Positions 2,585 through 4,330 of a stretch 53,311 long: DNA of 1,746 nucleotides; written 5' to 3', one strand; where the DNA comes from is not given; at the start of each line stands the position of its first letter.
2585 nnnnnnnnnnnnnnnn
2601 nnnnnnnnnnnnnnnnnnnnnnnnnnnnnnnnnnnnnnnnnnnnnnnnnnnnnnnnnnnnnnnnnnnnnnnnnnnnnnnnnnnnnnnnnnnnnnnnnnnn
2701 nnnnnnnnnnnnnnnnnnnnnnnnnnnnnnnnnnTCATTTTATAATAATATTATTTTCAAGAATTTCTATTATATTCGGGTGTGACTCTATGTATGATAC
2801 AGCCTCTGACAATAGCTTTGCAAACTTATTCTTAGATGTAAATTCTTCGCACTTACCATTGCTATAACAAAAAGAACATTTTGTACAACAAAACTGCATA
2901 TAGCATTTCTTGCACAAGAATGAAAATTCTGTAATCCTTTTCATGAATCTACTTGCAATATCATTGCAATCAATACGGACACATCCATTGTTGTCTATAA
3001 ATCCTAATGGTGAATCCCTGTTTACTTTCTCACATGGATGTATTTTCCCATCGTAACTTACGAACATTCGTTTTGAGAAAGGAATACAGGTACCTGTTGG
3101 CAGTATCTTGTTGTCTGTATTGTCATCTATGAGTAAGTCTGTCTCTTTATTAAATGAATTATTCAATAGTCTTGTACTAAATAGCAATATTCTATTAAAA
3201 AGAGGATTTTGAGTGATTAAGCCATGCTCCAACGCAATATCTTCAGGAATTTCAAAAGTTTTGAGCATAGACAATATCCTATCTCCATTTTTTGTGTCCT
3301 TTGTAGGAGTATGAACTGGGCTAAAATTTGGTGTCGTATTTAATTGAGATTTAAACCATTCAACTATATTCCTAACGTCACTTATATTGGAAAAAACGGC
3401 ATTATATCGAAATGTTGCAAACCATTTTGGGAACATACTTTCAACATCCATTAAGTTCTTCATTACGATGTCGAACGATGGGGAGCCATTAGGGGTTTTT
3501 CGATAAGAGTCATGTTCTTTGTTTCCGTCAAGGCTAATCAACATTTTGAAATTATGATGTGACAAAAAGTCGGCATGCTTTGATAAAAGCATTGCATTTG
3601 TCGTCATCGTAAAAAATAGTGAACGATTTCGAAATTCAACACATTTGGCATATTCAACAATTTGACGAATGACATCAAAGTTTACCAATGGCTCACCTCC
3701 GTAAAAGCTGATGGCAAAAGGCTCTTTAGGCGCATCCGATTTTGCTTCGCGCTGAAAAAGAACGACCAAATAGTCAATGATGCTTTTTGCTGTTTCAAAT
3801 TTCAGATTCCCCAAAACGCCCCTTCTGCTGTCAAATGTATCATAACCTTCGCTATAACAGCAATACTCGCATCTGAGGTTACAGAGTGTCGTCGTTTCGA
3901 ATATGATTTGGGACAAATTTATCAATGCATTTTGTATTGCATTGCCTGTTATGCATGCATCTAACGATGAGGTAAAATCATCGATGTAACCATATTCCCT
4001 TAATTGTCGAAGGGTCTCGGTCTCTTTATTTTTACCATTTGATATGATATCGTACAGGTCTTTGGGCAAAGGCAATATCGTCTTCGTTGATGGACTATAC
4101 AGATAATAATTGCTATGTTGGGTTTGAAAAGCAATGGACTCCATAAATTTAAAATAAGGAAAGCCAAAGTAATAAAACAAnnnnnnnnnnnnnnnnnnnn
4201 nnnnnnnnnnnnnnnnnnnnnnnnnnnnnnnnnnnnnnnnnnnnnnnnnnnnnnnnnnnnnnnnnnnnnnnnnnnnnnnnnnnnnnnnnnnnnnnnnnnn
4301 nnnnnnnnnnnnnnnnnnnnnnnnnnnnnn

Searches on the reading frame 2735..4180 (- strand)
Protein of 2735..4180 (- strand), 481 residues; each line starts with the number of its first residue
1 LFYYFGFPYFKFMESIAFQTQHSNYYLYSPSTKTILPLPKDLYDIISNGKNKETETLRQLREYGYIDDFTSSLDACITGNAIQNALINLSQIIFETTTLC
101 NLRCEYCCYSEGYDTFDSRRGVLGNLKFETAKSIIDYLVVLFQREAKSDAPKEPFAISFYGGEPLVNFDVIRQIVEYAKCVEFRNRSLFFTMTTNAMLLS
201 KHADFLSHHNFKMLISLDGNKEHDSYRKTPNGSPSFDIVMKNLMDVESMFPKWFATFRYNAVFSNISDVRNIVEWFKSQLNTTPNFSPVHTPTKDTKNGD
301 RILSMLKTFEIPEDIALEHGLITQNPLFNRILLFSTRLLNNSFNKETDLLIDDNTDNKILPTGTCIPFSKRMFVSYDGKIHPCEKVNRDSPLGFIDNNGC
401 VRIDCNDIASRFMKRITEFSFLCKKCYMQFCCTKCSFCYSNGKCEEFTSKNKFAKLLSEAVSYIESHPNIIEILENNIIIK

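Call 3: search_protein_families(library=pfam, proteins=[window:2735-4180:-], max_evalue=0.01)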
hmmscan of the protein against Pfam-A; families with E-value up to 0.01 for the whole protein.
window:2735-4180:- (481 aa): 3 families
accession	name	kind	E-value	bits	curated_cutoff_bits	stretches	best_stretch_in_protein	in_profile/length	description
PF04055.27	Radical_SAM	-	5.7e-11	43.3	29.5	1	95-274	2-164/166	Radical SAM superfamily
PF13353.11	Fer4_12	-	3.5e-06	27.8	22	1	100-230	15-126/137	4Fe-4S single cluster domain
PF13186.11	SPASM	-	0.0038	17.9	21.5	0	365-426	1-66/67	Iron-sulfur cluster-binding domain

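Call 4: search_protein_families(library=padloc, proteins=[window:2735-4180:-], max_evalue=0.1)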
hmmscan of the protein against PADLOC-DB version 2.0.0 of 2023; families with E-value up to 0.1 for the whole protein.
window:2735-4180:- (481 aa): 2 families
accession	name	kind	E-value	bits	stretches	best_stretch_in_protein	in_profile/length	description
PDLC02903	pVip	-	6.4e-09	33.6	1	94-223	4-106/257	Viperins not associated with kinases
PDLC02904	pVip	-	6.4e-08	30.4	1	93-222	6-112/262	Viperins associated with kinases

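Call 5: search_protein_families(library=ncbifam, proteins=[window:2735-4180:-], max_evalue=0.01)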
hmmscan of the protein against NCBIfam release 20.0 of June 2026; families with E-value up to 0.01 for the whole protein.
window:2735-4180:- (481 aa): 44 families (the best 25 are shown)
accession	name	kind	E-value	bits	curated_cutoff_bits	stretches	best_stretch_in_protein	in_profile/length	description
TIGR04148.1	GG_samocin_CFB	equivalog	6.3e-95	318.8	300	1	76-477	3-410/411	radical SAM peptide maturase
TIGR04068.1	rSAM_ocin_clost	equivalog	3.5e-62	210.8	500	1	18-453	5-438/462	Cys-rich peptide radical SAM maturase CcpM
NF035951.1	rSAM_RumMC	equivalog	2.6e-35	122.1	720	2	87-245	109-258/510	RumMC family radical SAM sactipeptide maturase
NF038170.1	lachnocin_rSAM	equivalog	9.7e-35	120.3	550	2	90-266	76-244/440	lachnocin radical SAM maturase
NF047865.1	rSAM_PapB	equivalog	3.9e-31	108.5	340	1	89-291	2-190/330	PapB family radical SAM/SPASM ranthipeptide maturase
TIGR03906.1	quino_hemo_SAM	equivalog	2.6e-30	105.5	453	1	51-438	58-416/467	quinohemoprotein amine dehydrogenase maturation protein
TIGR04064.1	rSAM_nif11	equivalog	4.6e-30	104.7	518.7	1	82-252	70-230/459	nif11-like peptide radical SAM maturase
TIGR03974.1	rSAM_six_Cys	equivalog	7.3e-26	91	425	1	92-244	99-242/451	thioether cross-link-forming SCIFF peptide maturase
NF040492.1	not_ScfB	exception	7.9e-23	81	855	1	93-246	98-242/450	ScfB-related radical SAM/SPASM orphan maturase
TIGR03978.1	rSAM_paired_1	equivalog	3.8e-22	78.7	370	1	82-250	74-231/466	His-Xaa-Ser system radical SAM maturase HxsB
TIGR03942.1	sulfatase_rSAM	equivalog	5.2e-21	75.1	349.45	1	97-247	8-149/363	anaerobic sulfatase maturase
NF038107.1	rSAM_NF038107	equivalog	3.2e-19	69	600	1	96-279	91-266/444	Cys-every-fifth radical SAM/SPASM peptide maturase CefB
TIGR04280.1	geopep_mat_rSAM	hypoth_equivalog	4.4e-19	68.8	400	1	14-249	8-233/428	geopeptide radical SAM maturase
TIGR04115.1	rSAM_Cxxx_rpt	equivalog_domain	5e-17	62.4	350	1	91-252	3-161/359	radical SAM peptide maturase, CXXX-repeat target family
NF041707.1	rSAM_YhhB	equivalog_domain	1e-16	60.8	445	1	92-279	4-185/369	cyclophane-forming radical SAM/SPASM peptide maturase YhhB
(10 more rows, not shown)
